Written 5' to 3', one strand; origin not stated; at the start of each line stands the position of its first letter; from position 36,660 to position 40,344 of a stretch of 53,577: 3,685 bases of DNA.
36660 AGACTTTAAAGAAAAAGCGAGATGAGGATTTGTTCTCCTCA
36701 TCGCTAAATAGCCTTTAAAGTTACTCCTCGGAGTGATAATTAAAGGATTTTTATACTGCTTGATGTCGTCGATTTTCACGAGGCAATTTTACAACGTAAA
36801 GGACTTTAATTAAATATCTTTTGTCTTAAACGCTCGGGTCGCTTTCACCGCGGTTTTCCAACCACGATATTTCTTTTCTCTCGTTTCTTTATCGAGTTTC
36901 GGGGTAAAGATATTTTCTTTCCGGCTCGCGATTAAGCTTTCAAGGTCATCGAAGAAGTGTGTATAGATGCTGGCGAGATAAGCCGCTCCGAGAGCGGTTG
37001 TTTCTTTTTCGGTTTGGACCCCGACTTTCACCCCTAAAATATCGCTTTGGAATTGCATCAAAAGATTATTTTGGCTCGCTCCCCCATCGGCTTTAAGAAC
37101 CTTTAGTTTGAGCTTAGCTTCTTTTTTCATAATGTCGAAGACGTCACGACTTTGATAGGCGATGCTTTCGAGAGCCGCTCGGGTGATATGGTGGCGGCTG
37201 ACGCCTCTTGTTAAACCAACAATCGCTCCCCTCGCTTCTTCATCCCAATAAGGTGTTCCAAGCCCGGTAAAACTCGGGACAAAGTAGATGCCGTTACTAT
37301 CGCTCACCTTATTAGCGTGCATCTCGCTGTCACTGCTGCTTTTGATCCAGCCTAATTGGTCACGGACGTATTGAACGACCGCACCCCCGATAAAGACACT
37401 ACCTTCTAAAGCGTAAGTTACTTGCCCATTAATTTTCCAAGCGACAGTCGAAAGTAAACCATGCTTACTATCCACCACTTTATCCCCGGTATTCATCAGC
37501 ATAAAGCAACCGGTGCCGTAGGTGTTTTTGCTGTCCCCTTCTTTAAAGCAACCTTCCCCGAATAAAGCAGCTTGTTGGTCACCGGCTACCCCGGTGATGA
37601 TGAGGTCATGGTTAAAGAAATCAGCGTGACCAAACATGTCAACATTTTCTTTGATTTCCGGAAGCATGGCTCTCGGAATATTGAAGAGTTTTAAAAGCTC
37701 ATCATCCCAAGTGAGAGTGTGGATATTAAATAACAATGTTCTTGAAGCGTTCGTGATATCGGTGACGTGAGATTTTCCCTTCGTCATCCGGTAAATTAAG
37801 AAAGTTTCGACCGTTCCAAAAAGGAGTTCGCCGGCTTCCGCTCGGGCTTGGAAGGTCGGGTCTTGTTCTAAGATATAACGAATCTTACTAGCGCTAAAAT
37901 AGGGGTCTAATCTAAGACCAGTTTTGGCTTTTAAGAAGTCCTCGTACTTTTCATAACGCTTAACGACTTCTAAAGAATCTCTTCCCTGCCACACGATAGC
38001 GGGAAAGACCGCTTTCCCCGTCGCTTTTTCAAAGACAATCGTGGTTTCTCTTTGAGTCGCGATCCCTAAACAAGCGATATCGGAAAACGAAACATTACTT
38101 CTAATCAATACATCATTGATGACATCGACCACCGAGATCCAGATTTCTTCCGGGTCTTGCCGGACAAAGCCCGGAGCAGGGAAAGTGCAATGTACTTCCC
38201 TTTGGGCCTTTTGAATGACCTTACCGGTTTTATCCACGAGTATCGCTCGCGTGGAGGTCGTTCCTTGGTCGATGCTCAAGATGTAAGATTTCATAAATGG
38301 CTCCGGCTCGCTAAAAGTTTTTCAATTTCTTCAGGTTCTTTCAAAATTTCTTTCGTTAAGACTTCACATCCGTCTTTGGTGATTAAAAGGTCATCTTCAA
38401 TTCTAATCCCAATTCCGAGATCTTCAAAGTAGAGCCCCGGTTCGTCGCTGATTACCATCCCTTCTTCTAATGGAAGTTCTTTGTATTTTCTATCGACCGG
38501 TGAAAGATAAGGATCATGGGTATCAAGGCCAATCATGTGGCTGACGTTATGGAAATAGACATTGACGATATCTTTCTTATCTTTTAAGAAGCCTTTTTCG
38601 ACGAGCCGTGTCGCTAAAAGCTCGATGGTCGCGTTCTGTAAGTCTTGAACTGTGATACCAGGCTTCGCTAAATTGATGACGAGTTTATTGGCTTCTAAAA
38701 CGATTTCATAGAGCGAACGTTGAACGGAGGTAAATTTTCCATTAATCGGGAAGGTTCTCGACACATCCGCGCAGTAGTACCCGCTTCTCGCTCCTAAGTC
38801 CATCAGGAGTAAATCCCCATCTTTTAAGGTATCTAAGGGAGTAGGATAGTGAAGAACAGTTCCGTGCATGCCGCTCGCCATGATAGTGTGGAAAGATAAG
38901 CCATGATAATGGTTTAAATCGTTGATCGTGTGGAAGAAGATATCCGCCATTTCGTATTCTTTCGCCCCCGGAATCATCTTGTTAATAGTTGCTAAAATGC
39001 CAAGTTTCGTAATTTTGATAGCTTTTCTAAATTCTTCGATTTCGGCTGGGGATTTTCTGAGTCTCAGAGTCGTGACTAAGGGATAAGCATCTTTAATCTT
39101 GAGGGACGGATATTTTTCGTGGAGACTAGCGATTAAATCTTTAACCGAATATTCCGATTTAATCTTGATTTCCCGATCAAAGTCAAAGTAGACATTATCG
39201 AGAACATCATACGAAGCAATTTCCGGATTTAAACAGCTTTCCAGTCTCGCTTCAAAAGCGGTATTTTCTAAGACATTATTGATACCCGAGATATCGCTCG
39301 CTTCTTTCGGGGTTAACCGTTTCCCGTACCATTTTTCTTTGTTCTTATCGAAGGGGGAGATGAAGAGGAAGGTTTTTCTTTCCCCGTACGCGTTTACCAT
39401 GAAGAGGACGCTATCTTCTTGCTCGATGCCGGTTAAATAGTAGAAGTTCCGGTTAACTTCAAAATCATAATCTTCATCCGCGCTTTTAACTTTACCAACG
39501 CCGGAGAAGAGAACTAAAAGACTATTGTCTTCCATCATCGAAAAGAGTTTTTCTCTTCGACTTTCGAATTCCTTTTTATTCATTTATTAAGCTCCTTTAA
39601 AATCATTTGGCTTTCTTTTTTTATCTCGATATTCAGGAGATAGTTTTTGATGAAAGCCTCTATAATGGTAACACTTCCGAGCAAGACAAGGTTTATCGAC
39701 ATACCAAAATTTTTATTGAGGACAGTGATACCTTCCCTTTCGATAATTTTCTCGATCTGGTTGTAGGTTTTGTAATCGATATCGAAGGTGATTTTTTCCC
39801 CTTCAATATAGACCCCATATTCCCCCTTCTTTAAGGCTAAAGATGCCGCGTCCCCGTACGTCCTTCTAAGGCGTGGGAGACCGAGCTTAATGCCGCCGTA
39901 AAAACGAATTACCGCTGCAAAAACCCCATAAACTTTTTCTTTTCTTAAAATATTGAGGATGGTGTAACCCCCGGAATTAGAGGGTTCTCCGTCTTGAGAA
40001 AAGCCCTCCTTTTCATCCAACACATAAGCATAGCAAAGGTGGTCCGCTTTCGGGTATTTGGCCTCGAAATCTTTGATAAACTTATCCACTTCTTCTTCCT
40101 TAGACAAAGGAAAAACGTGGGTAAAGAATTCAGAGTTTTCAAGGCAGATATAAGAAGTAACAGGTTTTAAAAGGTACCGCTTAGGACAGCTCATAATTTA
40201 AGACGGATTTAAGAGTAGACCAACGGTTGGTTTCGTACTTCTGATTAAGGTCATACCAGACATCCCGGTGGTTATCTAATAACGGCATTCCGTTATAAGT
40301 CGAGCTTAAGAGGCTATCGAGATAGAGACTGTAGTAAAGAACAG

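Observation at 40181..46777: Orphan giant (2198 aa) acidic membrane-anchored protein heading a 16.6-kb co-directional gene string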

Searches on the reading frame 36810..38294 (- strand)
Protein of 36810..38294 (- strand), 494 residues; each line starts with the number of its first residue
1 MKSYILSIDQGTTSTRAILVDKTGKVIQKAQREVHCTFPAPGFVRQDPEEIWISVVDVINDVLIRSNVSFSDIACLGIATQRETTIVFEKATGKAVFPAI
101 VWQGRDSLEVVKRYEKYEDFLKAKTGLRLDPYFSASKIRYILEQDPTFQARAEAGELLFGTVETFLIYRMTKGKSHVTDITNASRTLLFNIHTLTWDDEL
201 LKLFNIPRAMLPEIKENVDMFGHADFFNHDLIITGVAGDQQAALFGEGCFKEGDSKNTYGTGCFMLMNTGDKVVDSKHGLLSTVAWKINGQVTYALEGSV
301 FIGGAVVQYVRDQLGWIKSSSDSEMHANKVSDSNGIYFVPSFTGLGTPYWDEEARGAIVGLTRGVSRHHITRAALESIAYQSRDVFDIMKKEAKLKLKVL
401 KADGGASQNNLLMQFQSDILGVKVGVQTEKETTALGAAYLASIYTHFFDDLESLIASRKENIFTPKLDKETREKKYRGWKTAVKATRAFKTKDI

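Call 6: search_protein_families(library=pfam, proteins=[window:36810-38294:-])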
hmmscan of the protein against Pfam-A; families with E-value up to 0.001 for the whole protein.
window:36810-38294:- (494 aa): 3 families
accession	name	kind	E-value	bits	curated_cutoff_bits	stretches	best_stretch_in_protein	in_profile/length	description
PF00370.27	FGGY_N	-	2.9e-63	214.2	28.8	1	4-246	1-245/245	FGGY family of carbohydrate kinases, N-terminal domain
PF02782.22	FGGY_C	-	6.3e-43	147.3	27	1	257-442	3-195/198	FGGY family of carbohydrate kinases, C-terminal domain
PF01869.26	BcrAD_BadFG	-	0.00039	20.5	31.5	0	8-76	3-65/271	BadF/BadG/BcrA/BcrD ATPase family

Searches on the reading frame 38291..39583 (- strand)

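Call 6: search_protein_families(library=pfam, proteins=[window:38291-39583:-])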
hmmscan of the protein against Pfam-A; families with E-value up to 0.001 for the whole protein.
window:38291-39583:- (430 aa): 2 families
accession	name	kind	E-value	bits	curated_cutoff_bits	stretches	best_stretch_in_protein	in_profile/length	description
PF00557.29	Peptidase_M24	-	1.3e-51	175.8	23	1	183-403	1-208/208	Metallopeptidase family M24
PF05195.22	AMP_N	-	3.5e-28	98.2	24.6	1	6-119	1-115/121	Aminopeptidase P, N-terminal domain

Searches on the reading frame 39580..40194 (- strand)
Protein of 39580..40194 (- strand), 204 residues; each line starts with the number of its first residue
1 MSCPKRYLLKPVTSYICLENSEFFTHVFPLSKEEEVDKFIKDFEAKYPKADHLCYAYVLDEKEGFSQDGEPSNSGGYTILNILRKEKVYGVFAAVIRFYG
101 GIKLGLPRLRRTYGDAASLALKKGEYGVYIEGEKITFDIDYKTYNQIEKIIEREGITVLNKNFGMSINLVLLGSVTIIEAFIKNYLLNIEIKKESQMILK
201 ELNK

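Call 6: search_protein_families(library=pfam, proteins=[window:39580-40194:-])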
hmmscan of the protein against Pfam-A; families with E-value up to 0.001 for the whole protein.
window:39580-40194:- (204 aa): 1 family
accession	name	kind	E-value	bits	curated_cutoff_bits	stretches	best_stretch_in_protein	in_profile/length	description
PF01205.25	UPF0029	-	6.7e-28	97.3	27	1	20-121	2-107/107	Uncharacterized protein family UPF0029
